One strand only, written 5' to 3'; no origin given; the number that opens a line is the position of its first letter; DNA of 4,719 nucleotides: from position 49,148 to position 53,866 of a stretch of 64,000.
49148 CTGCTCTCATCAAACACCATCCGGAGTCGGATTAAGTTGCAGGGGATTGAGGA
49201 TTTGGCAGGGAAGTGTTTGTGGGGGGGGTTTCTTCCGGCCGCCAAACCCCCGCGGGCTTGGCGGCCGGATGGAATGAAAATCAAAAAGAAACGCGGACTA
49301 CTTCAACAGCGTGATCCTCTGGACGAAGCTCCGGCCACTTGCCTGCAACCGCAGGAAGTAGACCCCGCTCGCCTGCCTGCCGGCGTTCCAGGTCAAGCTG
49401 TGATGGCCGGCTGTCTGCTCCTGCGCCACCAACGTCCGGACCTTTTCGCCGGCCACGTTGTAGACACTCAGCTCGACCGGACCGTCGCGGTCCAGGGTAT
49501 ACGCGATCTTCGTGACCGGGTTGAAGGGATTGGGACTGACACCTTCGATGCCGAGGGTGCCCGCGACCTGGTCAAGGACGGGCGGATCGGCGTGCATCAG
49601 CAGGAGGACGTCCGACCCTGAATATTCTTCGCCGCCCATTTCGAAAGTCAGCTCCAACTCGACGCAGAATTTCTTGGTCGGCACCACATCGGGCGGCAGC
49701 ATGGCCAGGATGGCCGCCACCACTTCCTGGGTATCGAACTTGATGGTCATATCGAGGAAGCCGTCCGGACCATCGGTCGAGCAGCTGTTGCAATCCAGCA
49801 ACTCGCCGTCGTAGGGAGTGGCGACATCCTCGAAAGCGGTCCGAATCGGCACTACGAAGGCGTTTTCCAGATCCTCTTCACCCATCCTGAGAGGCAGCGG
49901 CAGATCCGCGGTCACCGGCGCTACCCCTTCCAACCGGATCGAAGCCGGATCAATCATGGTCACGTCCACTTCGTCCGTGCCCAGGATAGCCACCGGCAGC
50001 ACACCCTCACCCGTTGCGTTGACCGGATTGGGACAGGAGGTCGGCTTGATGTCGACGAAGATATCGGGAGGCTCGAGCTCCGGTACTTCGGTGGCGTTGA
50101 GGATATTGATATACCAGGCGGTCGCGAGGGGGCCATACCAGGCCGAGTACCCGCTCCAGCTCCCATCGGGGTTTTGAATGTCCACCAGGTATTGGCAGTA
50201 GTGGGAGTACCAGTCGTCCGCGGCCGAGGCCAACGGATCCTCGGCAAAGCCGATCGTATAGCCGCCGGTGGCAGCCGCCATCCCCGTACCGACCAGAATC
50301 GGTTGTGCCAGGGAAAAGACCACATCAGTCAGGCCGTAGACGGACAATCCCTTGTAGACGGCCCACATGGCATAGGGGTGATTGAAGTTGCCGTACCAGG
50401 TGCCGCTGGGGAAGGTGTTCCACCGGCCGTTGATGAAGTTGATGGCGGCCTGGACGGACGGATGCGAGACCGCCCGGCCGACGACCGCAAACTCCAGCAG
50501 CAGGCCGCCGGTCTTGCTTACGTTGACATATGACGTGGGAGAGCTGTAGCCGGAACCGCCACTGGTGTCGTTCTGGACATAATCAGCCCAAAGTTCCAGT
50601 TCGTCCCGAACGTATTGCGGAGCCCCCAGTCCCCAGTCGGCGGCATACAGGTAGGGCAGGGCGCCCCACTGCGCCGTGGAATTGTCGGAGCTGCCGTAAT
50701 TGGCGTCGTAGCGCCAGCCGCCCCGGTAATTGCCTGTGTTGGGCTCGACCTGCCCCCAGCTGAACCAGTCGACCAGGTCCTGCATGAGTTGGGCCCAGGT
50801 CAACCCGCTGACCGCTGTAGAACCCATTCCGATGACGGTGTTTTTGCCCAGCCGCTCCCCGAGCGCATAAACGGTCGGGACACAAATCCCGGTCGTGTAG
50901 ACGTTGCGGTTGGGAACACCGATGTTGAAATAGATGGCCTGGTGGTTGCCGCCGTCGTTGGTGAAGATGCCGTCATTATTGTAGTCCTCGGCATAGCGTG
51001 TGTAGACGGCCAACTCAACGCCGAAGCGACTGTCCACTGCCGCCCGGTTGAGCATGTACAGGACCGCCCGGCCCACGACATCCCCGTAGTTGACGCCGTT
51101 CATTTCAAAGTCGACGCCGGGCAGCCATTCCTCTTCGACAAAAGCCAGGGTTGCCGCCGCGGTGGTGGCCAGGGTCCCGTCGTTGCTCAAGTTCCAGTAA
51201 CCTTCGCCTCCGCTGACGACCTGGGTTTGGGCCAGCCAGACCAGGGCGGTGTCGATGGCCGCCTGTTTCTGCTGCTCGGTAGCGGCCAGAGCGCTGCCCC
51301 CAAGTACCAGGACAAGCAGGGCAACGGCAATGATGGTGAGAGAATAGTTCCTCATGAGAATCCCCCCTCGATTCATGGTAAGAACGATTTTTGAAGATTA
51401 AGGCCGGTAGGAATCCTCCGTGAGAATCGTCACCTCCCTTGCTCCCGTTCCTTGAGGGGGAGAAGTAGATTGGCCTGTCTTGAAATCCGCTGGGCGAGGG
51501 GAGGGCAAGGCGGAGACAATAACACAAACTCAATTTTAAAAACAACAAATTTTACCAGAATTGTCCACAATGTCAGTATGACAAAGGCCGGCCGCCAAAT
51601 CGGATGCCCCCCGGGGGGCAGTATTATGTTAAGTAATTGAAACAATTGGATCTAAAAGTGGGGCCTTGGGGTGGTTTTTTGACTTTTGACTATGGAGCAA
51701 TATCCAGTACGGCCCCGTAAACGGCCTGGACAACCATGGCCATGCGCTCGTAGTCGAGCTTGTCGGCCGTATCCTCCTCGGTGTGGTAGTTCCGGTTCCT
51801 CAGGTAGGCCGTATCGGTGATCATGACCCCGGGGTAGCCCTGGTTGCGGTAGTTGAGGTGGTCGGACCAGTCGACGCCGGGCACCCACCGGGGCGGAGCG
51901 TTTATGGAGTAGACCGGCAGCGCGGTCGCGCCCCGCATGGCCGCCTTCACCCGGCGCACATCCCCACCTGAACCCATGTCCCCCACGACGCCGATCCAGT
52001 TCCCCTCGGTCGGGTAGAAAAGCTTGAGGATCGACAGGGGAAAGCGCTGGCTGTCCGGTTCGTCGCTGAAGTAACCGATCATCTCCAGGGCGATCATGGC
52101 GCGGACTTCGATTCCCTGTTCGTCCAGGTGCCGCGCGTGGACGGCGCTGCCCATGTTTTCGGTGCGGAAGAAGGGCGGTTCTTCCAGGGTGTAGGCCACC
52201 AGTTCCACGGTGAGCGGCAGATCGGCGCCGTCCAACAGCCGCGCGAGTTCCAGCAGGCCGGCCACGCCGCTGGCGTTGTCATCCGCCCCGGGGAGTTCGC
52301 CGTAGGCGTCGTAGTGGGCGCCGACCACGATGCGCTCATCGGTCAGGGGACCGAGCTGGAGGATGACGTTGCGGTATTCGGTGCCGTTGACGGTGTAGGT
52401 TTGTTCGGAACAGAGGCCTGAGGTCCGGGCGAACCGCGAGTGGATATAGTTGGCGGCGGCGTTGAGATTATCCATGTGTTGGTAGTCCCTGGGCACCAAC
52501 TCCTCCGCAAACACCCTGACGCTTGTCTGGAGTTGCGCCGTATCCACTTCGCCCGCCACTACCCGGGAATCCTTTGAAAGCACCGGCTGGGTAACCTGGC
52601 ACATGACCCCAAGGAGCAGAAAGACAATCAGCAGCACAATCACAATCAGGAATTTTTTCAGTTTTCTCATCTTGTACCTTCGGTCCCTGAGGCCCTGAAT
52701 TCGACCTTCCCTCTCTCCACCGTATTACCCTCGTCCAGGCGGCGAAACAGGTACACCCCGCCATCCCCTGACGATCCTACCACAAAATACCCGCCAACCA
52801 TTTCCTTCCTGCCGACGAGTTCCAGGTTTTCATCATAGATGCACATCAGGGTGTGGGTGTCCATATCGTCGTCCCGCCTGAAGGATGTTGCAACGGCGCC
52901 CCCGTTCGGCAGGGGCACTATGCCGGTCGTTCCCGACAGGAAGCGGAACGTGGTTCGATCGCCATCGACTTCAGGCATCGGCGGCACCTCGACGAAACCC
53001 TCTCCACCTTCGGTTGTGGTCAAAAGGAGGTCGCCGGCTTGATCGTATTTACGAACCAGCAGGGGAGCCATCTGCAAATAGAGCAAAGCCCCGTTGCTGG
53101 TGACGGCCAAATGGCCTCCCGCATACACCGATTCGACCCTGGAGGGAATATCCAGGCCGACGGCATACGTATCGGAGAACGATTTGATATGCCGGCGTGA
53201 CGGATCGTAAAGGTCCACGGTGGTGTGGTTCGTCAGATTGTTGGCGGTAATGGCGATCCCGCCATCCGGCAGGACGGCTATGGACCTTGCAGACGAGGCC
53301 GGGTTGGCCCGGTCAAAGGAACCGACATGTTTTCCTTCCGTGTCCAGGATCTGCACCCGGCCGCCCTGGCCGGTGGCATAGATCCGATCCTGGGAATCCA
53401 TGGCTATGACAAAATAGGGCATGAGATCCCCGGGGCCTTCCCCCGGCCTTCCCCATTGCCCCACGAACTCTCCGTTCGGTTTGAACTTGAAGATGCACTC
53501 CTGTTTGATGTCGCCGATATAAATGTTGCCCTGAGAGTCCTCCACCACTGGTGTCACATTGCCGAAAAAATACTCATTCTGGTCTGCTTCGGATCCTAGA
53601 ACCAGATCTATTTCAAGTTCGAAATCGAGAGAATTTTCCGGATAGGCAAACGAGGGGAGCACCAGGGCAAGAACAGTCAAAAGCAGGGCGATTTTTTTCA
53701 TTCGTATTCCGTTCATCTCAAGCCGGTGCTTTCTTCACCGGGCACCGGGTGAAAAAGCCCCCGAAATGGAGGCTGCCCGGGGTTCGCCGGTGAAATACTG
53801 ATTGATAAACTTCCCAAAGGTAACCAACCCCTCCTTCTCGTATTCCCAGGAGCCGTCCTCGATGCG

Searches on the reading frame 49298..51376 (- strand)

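Call 56: search_protein_families(library=pfam, proteins=[window:49298-51376:-])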
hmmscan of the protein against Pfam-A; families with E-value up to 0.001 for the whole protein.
window:49298-51376:- (692 aa): 2 families
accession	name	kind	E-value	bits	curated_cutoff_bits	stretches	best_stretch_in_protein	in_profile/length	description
PF18962.6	Por_Secre_tail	-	6.1e-07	30.1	27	1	614-688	2-73/75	Secretion system C-terminal sorting domain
PF13860.13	FlgD_ig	-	1.5e-05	25.3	27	1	624-680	14-76/79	FlgD Ig-like domain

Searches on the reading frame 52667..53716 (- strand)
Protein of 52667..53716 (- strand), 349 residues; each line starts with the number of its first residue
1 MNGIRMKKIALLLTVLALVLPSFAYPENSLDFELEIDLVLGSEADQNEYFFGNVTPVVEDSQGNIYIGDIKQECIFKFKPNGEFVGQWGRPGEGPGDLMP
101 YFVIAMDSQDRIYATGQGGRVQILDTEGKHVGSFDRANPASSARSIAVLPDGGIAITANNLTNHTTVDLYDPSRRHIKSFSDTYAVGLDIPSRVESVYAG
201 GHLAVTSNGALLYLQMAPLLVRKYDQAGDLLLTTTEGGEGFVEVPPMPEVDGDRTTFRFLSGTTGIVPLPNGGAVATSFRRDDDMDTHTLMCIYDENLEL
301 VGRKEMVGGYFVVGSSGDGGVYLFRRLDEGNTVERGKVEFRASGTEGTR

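Call 56: search_protein_families(library=pfam, proteins=[window:52667-53716:-])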
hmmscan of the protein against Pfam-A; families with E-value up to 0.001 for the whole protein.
window:52667-53716:- (349 aa): 1 family
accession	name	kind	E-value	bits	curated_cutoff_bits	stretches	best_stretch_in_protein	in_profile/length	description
PF17170.10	DUF5128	-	0.00032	20.4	22.9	1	58-114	49-106/321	6-bladed beta-propeller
